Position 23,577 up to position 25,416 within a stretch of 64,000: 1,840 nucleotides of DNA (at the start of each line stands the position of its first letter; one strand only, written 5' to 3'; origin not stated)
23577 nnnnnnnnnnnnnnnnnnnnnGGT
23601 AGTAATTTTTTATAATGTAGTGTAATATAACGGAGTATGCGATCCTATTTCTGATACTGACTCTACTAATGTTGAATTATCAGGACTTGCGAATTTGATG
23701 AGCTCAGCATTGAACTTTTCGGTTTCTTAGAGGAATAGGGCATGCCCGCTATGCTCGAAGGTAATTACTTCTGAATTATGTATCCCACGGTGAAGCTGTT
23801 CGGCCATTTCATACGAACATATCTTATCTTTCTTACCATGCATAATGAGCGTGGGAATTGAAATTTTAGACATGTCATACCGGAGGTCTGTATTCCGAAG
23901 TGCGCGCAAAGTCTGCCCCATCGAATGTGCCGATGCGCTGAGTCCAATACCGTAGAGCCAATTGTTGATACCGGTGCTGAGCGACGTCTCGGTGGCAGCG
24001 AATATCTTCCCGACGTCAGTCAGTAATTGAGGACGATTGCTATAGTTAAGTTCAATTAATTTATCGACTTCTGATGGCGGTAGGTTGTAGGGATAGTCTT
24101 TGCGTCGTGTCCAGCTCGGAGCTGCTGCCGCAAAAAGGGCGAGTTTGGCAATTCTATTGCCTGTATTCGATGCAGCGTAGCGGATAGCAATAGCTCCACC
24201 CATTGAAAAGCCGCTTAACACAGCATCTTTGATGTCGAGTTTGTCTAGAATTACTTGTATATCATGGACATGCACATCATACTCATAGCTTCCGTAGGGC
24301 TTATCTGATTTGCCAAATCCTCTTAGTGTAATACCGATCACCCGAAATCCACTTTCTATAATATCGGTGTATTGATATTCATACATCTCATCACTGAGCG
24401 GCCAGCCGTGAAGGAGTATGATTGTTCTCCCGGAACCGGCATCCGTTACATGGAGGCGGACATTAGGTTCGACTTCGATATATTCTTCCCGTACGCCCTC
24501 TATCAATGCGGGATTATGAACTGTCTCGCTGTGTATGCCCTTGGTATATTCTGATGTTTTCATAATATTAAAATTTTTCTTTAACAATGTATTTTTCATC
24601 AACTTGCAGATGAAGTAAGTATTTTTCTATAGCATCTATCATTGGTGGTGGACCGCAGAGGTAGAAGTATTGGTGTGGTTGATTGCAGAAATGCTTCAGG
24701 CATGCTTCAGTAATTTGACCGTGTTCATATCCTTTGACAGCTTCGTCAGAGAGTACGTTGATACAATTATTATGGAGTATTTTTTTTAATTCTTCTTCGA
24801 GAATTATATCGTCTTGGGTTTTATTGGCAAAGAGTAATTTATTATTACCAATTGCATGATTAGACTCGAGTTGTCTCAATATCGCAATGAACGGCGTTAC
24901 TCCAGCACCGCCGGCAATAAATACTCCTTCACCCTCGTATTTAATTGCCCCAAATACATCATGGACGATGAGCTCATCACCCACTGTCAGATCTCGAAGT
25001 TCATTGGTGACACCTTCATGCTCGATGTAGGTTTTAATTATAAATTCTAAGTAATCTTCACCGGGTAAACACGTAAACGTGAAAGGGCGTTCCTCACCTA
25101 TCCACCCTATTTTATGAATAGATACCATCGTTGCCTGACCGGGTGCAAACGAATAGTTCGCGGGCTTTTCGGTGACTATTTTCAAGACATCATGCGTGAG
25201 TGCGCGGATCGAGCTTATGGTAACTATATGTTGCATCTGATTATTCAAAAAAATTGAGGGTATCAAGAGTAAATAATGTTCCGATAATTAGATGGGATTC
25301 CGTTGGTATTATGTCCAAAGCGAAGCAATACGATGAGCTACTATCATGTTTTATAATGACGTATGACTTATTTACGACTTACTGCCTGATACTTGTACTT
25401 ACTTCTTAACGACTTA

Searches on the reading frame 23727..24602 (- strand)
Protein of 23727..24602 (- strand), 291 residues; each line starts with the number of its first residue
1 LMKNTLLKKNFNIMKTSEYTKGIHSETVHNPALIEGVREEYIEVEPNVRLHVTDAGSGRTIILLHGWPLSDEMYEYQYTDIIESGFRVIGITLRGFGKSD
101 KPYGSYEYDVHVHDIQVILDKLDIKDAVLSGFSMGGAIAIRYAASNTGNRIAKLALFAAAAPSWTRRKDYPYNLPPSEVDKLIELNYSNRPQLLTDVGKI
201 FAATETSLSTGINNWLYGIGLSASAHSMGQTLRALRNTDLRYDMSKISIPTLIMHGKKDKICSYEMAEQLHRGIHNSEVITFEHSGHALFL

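Call 19: search_protein_families(library=pfam, proteins=[window:23727-24602:-], max_evalue=0.01)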
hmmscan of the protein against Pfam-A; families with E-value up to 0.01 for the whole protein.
window:23727-24602:- (291 aa): 12 families
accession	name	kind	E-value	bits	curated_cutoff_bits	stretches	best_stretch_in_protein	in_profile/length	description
PF00561.26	Abhydrolase_1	-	5.2e-28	98.8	25.8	1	60-291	2-242/245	alpha/beta hydrolase fold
PF12146.15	Hydrolase_4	-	7e-21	75.1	27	1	60-290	6-235/239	Serine aminopeptidase, S33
PF12697.13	Abhydrolase_6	-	5.3e-17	63.6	26.3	1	61-291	1-208/217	Alpha/beta hydrolase family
PF03959.19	FSH1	-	3.2e-06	27.4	21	1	131-284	107-197/211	Serine hydrolase (FSH1)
PF12695.13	Abhydrolase_5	-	6.7e-05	23.2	27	1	116-159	48-89/164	Alpha/beta hydrolase family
PF08386.16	Abhydrolase_4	-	0.00014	22.4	21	1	248-289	34-75/103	TAP-like protein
PF20434.5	BD-FAE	-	0.00054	20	26.8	0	245-272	186-213/215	BD-FAE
PF20408.4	Abhydrolase_11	-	0.0021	18.3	27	0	243-283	122-161/193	Alpha/beta hydrolase domain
PF02230.22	Abhydrolase_2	-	0.0043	17.3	23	0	122-161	102-140/217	Phospholipase/Carboxylesterase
PF06821.19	Ser_hydrolase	-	0.0044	17.4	22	0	218-287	84-153/172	Serine hydrolase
PF01738.24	DLH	-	0.0055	16.7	21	0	244-288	139-187/217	Dienelactone hydrolase family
PF00975.26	Thioesterase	-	0.0059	17.3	26.4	0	117-196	58-138/226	Thioesterase domain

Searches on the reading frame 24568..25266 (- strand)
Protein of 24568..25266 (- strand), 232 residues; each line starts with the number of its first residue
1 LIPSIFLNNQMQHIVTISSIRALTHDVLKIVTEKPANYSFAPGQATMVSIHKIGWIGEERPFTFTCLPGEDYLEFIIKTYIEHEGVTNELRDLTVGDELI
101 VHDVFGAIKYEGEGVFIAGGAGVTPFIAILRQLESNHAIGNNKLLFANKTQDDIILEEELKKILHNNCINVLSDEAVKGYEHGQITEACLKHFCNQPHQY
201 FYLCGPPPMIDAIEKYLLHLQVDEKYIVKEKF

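Call 19: search_protein_families(library=pfam, proteins=[window:24568-25266:-], max_evalue=0.01)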
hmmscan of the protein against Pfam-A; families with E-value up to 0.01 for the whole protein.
window:24568-25266:- (232 aa): 4 families
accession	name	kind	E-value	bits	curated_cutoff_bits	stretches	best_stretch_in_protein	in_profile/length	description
PF00175.26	NAD_binding_1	-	2.1e-17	64.2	22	1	116-214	1-108/109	Oxidoreductase NAD-binding domain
PF08022.18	FAD_binding_8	-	6.1e-08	33.2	22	1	16-92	5-80/109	FAD-binding domain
PF08030.17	NAD_binding_6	-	0.00014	22.4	22.2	1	115-165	5-61/156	Ferric reductase NAD binding domain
PF00970.30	FAD_binding_6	-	0.0072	17.1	21.1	0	21-110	8-99/99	Oxidoreductase FAD-binding domain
